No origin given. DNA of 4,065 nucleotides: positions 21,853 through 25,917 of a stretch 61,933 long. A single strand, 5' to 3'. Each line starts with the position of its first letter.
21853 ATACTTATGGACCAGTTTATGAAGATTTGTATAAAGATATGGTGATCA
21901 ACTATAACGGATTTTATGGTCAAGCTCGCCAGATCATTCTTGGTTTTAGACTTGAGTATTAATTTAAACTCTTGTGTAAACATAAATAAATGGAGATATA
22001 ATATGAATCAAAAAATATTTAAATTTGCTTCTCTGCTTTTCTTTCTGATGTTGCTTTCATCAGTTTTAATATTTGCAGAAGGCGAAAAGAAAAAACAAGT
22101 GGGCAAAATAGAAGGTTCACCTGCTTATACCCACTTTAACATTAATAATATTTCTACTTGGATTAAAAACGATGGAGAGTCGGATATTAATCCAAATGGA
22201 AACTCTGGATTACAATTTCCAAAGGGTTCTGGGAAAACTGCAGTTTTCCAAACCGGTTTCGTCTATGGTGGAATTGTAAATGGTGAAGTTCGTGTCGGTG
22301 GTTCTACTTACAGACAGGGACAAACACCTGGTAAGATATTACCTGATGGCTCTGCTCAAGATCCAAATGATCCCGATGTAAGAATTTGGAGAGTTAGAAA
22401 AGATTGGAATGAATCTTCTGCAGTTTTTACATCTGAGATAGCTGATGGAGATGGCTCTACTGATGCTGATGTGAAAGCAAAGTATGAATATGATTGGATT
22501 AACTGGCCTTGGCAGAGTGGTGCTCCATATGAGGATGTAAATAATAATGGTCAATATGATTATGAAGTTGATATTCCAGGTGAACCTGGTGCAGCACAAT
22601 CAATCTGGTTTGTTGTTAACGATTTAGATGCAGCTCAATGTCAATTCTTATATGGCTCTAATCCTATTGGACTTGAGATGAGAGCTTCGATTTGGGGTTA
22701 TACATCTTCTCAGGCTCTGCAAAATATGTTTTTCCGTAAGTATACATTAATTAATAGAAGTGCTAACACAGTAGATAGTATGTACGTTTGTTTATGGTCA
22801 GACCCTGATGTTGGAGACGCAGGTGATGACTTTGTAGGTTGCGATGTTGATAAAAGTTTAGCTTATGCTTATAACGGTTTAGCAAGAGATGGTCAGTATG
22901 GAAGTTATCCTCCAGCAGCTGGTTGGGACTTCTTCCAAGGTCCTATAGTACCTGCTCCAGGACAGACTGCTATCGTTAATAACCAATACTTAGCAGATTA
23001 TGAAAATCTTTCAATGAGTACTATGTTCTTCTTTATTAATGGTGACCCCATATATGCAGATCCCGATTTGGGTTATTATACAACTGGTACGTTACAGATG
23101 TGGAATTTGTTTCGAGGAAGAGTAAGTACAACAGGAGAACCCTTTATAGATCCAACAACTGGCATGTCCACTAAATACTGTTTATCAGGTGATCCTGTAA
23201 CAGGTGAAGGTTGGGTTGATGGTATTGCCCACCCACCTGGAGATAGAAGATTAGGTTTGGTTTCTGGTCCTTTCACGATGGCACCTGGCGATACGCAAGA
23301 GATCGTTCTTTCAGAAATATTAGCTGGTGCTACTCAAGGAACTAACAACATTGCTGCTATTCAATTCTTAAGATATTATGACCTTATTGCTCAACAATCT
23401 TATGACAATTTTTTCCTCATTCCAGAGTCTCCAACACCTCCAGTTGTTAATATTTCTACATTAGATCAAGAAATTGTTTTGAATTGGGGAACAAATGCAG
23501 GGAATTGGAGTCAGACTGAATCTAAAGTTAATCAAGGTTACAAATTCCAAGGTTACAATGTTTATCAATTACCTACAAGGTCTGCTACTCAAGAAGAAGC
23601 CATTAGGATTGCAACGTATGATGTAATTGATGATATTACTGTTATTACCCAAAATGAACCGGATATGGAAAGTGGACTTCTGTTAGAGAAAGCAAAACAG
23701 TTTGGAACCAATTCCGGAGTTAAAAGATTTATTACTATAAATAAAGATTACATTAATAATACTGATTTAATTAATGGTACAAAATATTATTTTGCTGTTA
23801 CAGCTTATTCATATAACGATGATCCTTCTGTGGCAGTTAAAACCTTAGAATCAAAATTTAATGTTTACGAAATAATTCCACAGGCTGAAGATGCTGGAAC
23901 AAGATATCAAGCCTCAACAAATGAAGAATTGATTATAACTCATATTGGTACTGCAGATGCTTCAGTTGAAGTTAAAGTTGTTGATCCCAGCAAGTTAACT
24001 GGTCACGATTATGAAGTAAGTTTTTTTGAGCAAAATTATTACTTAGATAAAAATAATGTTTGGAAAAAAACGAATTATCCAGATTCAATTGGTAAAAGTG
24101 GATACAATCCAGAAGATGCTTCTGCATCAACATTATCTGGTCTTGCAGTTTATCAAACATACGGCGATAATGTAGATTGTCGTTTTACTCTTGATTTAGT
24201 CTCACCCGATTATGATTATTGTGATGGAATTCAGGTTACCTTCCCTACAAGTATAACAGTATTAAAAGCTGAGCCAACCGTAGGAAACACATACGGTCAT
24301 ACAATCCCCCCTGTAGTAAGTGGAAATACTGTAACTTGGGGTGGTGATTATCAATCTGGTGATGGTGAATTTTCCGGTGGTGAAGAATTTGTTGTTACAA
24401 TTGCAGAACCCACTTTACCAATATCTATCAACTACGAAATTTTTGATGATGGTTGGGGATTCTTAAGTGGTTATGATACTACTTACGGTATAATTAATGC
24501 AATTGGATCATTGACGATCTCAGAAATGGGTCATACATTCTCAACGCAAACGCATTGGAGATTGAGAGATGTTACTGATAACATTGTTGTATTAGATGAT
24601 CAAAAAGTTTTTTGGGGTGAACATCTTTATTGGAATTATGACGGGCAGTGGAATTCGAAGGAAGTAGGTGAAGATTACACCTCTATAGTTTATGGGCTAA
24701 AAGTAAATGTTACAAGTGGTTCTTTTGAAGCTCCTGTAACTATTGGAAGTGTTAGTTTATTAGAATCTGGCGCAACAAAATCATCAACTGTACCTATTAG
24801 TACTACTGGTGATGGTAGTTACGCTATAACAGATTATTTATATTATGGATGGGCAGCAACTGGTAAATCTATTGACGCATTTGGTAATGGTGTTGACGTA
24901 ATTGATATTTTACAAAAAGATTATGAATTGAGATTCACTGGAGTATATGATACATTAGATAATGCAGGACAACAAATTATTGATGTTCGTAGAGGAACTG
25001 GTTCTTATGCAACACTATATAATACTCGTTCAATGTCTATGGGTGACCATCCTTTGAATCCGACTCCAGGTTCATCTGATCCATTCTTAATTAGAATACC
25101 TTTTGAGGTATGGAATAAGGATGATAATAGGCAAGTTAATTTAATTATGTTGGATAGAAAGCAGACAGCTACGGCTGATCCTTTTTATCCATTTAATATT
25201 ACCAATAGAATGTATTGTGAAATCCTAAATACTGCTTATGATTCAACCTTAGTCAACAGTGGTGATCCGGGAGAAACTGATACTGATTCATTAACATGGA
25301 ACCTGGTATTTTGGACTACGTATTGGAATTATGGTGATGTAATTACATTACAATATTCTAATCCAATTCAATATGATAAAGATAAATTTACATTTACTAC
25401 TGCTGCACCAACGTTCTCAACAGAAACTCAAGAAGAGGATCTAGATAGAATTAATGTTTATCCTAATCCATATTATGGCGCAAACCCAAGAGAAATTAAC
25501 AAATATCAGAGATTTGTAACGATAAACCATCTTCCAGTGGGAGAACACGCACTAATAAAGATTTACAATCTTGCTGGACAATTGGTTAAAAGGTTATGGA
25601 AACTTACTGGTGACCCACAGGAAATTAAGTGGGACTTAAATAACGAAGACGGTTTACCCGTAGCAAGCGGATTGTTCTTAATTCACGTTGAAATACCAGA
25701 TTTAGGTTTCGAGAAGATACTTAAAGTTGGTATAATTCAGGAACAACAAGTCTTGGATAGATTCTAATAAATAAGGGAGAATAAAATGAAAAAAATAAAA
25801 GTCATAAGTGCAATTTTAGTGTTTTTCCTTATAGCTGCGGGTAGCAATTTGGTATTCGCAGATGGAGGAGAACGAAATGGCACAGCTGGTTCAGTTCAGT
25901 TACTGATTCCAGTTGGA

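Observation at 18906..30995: Five-gene outer-membrane block: TonB-dependent-type barrel, two paralogous T9SS-sorted giant proteins, a private PorV-like barrel and a GWxTD-like protein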

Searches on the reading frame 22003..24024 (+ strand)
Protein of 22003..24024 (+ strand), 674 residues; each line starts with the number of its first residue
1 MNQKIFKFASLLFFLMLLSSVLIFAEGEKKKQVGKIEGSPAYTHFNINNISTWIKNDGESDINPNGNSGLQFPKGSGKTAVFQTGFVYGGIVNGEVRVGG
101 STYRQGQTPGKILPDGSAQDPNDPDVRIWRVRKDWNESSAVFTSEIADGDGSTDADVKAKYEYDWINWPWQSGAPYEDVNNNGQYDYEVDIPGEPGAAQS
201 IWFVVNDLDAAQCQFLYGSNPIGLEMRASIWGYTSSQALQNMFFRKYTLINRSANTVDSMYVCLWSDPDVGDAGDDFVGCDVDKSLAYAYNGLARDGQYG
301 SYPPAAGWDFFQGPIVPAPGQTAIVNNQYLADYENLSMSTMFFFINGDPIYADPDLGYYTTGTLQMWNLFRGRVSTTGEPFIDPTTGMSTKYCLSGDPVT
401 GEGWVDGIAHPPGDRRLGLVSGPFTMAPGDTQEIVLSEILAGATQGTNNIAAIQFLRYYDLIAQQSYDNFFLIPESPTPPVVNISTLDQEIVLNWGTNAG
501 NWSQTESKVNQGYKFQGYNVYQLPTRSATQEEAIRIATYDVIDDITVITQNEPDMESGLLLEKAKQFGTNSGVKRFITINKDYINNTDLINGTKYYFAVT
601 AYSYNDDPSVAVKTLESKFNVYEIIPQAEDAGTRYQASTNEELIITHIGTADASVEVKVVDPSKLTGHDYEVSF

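Call 12: find_homologous_proteins(query=window:22003-24024:+, max_evalue=0.001)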
Query window:22003-24024:+ (674 aa): 2132 proteins with E <= 0.001 among 8000 candidates; the best 120 are listed.
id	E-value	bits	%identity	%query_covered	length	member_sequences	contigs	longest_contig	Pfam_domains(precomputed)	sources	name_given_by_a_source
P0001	1.6e-289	980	63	100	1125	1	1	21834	-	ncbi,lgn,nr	ncbi:MAG: T9SS type A sorting domain-containing protein [Ignavibacteriales bacterium]|nr:T9SS type A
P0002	1.6e-285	967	63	100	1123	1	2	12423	-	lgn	-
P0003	5.8e-256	870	57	97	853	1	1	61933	PF13860.13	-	-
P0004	3.9e-243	827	54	100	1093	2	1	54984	-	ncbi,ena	-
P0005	7.8e-243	826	56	99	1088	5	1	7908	-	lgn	-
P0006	1.1e-242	826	53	100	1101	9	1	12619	-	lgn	-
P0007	5.5e-241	820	54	100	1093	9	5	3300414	-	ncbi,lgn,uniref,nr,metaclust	ncbi:hypothetical protein MROS_0285 [Melioribacter roseus P3M-2]|uniref:T9SS type A sorting domain-c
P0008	7.5e-240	816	52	100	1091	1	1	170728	-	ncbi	-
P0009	1.3e-239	815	53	100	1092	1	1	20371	-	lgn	-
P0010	1.1e-238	812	54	100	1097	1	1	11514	-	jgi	-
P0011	1.4e-238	812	53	100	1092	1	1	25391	-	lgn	-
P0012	1.4e-238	812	53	100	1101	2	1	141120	-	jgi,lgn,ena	-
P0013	2.6e-237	808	53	100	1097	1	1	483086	-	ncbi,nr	ncbi:MAG: T9SS type A sorting domain-containing protein [Melioribacter sp.]|nr:T9SS type A sorting d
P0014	3.3e-237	808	53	100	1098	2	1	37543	-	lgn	-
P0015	5.7e-236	803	54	96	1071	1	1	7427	-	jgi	-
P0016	7.7e-236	803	54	100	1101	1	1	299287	-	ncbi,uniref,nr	ncbi:T9SS type A sorting domain-containing protein [Stygiobacter electus]|uniref:T9SS type A sorting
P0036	6.3e-224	764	53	100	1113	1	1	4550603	-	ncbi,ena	-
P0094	4.8e-203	695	48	100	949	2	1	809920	-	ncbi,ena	-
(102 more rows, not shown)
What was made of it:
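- On T9SS type A cargo: NCBI names orthologues 'T9SS type A sorting domain-containing protein' (call 12).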

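Call 14: find_encoding_contigs(protein=P0007, flank=10000, max_places=2)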
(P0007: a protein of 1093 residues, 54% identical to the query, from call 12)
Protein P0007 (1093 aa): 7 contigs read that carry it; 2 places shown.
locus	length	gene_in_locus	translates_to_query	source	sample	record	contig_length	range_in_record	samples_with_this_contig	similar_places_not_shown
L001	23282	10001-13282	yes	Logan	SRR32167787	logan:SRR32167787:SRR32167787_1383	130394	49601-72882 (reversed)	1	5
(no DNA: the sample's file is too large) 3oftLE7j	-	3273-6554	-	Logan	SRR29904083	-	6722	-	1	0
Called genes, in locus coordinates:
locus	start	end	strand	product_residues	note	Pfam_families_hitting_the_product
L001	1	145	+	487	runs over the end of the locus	PF01943:Polysacc_synt, PF13440:Polysacc_synt_3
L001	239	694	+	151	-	PF22769:DCD, PF00692:dUTPase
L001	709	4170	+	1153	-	PF02811:PHP, PF07733:DNA_pol3_alpha, PF17657:DNA_pol3_finger, PF14579:HHH_6, PF01336:tRNA_anti-codon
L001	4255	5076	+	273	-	PF00106:adh_short, PF13561:adh_short_C2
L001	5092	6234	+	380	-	PF02771:Acyl-CoA_dh_N, PF02770:Acyl-CoA_dh_M, PF00441:Acyl-CoA_dh_1, PF08028:Acyl-CoA_dh_2, PF21263:Acyl-CoA-dh_C (weak), PF22924:ACOX_C_alpha1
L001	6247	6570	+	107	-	PF00085:Thioredoxin, PF00578:AhpC-TSA (faint), PF08534:Redoxin (faint), PF14595:Thioredoxin_9, PF13098:Thioredoxin_2, PF13192:Thioredoxin_3 (weak), PF13905:Thioredoxin_8 (faint)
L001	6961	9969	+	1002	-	PF13620:CarboxypepD_reg, PF13715:CarbopepD_reg_2, PF07715:Plug, PF25183:OMP_b-brl_4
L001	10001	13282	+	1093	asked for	-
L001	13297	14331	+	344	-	PF19572:PorV (weak)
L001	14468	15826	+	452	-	PF20094:GWxTD_dom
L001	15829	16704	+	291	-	PF03279:Lip_A_acyltrans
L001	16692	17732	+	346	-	PF01075:Glyco_transf_9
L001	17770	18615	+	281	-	PF01551:Peptidase_M23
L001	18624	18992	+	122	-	PF04519:Bactofilin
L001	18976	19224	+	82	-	PF09527:ATPase_gene1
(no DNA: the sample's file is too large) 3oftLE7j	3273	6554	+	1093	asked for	-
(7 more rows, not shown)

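Call 59: find_encoding_contigs(protein=P0016, flank=10000, max_places=1)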
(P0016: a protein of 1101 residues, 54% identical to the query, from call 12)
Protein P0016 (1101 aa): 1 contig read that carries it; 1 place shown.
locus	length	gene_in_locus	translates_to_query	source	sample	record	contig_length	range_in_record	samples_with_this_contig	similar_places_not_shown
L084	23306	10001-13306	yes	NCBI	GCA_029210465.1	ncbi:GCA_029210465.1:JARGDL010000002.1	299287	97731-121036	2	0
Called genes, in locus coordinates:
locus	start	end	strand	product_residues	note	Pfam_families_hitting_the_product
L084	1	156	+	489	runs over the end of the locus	PF01943:Polysacc_synt, PF13440:Polysacc_synt_3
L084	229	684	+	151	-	PF22769:DCD, PF00692:dUTPase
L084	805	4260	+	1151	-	PF02811:PHP, PF07733:DNA_pol3_alpha, PF17657:DNA_pol3_finger, PF14579:HHH_6, PF01336:tRNA_anti-codon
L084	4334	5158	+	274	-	PF00106:adh_short, PF13561:adh_short_C2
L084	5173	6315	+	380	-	PF02771:Acyl-CoA_dh_N, PF02770:Acyl-CoA_dh_M, PF00441:Acyl-CoA_dh_1, PF22924:ACOX_C_alpha1 (weak), PF08028:Acyl-CoA_dh_2, PF21263:Acyl-CoA-dh_C (weak)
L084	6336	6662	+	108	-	PF00085:Thioredoxin, PF00578:AhpC-TSA (faint), PF08534:Redoxin (faint), PF14595:Thioredoxin_9 (weak), PF13098:Thioredoxin_2, PF13905:Thioredoxin_8 (faint)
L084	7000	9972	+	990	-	PF13620:CarboxypepD_reg, PF13715:CarbopepD_reg_2, PF07715:Plug (weak), PF25183:OMP_b-brl_4, PF00593:TonB_dep_Rec_b-barrel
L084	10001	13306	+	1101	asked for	-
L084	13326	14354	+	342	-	PF19572:PorV (weak)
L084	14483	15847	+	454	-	PF20094:GWxTD_dom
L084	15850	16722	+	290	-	PF03279:Lip_A_acyltrans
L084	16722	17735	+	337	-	PF01075:Glyco_transf_9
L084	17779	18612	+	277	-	PF01551:Peptidase_M23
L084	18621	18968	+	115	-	PF04519:Bactofilin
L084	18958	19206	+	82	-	PF09527:ATPase_gene1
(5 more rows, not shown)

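Call 60: find_encoding_contigs(protein=P0036, flank=10000, max_places=1)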
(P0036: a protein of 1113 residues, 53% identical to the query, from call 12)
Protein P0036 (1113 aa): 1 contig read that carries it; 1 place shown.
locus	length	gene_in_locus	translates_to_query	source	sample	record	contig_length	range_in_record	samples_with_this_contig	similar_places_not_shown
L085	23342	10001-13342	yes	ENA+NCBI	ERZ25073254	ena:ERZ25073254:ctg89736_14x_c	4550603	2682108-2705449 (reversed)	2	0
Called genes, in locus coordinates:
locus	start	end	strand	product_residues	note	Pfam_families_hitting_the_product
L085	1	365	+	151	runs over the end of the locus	PF22769:DCD, PF00692:dUTPase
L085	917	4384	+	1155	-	PF02811:PHP, PF07733:DNA_pol3_alpha, PF17657:DNA_pol3_finger, PF14579:HHH_6, PF01336:tRNA_anti-codon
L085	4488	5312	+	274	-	PF00106:adh_short, PF13561:adh_short_C2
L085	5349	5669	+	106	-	PF00085:Thioredoxin, PF13098:Thioredoxin_2 (weak), PF13905:Thioredoxin_8 (faint)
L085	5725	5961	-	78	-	-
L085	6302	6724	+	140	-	-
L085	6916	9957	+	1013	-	PF13620:CarboxypepD_reg, PF13715:CarbopepD_reg_2, PF07715:Plug, PF00593:TonB_dep_Rec_b-barrel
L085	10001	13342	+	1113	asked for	-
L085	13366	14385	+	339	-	PF19572:PorV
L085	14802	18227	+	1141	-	-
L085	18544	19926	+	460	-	PF20094:GWxTD_dom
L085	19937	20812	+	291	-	PF03279:Lip_A_acyltrans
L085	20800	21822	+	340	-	PF01075:Glyco_transf_9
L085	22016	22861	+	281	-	PF01551:Peptidase_M23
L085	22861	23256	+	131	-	-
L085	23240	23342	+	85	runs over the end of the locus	PF09527:ATPase_gene1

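Call 61: find_encoding_contigs(protein=P0094, flank=10000, max_places=1)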
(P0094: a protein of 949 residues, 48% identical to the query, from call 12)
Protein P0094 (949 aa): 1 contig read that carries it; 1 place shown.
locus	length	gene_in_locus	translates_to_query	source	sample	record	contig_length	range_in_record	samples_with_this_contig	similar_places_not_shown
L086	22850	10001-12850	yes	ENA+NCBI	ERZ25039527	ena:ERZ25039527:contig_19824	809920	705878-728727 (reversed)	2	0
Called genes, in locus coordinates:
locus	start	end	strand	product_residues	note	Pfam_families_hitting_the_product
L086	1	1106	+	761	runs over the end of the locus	PF00801:PKD (weak), PF18911:PKD_4 (weak), PF18962:Por_Secre_tail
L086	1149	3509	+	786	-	PF11551:Omp28, PF18962:Por_Secre_tail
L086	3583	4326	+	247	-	PF13585:CHU_C (faint), PF18962:Por_Secre_tail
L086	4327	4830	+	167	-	PF00578:AhpC-TSA, PF08534:Redoxin, PF00085:Thioredoxin (weak), PF13098:Thioredoxin_2 (weak), PF13905:Thioredoxin_8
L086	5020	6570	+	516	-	PF19494:DUF6029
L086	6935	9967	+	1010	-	PF13620:CarboxypepD_reg, PF13715:CarbopepD_reg_2, PF07715:Plug (weak)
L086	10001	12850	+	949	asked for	-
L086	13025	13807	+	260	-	-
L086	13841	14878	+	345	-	PF19572:PorV (weak)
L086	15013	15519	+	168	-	PF09411:PagL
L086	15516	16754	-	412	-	PF07260:ANKH (weak)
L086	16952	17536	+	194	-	PF11845:Tll0287-like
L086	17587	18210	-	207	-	PF18962:Por_Secre_tail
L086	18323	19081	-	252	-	PF04389:Peptidase_M28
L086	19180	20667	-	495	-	PF04389:Peptidase_M28, PF18962:Por_Secre_tail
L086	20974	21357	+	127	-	PF09969:DUF2203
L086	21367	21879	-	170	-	-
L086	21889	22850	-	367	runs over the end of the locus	PF00266:Aminotran_5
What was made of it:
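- PagL follows another trio (call 61).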

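Call 99: search_protein_families(library=ncbifam, proteins=[L086:5020-6570:+, L085:14802-18227:+, L086:13025-13807:+], max_evalue=0.001)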
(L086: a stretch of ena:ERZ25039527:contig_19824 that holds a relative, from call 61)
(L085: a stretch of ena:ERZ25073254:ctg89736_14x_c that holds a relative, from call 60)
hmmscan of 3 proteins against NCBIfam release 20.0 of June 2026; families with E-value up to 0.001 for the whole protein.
L086:5020-6570:+ (516 aa): 0 families

L085:14802-18227:+ (1141 aa): 2 families
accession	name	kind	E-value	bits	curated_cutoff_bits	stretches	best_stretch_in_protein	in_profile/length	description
NF052228.1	T9SS_PorZ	equivalog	5.5e-09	35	260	1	1031-1132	664-756/757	type IX secretion system anionic LPS delivery protein PorZ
TIGR04183.1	Por_Secre_tail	domain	2.4e-06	27.4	23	1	1042-1125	1-67/72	T9SS type A sorting domain-containing protein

L086:13025-13807:+ (260 aa): 2 families
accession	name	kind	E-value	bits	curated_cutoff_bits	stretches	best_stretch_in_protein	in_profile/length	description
NF052228.1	T9SS_PorZ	equivalog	2.1e-13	49.6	260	1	150-252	664-757/757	type IX secretion system anionic LPS delivery protein PorZ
TIGR04183.1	Por_Secre_tail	domain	5.8e-05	23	23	1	161-238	1-61/72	T9SS type A sorting domain-containing protein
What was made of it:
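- On T9SS type A cargo: Homologues pass, at 27.4 and 23.0 bits (call 99).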

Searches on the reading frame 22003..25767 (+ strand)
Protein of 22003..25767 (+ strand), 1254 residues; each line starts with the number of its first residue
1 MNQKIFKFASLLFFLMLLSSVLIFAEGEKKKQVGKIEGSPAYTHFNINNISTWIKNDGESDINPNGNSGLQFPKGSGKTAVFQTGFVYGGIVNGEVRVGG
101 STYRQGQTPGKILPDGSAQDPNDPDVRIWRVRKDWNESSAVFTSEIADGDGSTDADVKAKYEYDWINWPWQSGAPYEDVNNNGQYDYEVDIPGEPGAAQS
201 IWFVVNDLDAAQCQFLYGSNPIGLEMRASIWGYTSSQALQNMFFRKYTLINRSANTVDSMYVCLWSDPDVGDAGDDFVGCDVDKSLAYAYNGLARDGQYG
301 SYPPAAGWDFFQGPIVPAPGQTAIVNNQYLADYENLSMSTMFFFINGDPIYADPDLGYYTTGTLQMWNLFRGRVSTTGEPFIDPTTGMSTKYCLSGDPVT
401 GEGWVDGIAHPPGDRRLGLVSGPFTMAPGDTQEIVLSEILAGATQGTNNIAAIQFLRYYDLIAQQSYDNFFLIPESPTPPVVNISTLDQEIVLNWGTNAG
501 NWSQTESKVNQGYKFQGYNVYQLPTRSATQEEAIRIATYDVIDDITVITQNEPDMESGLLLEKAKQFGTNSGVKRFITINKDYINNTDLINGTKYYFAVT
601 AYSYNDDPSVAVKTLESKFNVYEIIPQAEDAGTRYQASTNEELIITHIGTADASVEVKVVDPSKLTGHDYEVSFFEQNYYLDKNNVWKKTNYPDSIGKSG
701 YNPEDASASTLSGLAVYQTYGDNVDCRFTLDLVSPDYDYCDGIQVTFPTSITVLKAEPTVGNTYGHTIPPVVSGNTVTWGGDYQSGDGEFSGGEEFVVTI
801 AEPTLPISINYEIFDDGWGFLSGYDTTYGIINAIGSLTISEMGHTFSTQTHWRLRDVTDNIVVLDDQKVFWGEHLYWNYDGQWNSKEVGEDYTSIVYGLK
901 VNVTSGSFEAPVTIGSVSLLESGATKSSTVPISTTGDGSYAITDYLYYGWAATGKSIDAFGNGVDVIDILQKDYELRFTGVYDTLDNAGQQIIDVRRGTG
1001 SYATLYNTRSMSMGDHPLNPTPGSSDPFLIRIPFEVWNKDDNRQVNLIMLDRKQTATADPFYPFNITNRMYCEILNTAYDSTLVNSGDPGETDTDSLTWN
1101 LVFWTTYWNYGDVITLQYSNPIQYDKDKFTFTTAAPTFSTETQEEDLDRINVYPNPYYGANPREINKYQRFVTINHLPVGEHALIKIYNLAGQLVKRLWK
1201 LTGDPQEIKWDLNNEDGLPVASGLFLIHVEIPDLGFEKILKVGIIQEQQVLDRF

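Call 4: search_protein_families(library=pfam, proteins=[window:22003-25767:+], max_evalue=0.1)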
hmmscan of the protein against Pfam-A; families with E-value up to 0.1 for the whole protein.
window:22003-25767:+ (1254 aa): 1 family
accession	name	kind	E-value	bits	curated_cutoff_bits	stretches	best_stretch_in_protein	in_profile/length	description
PF13860.13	FlgD_ig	-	0.044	14.2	27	0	1184-1230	26-74/79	FlgD Ig-like domain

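Call 5: search_protein_families(library=ncbifam, proteins=[window:22003-25767:+], max_evalue=0.1)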
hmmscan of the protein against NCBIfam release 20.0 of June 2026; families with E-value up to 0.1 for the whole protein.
window:22003-25767:+ (1254 aa): 1 family
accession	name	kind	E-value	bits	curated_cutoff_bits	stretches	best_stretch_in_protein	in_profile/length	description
TIGR04183.1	Por_Secre_tail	domain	0.019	15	23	1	1152-1230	1-59/72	T9SS type A sorting domain-containing protein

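Call 9: search_solved_structures(query=window:22003-25767:+, max_evalue=1)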
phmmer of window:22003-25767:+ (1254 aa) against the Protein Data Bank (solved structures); distinct sequences matched with E-value up to 1: 0.
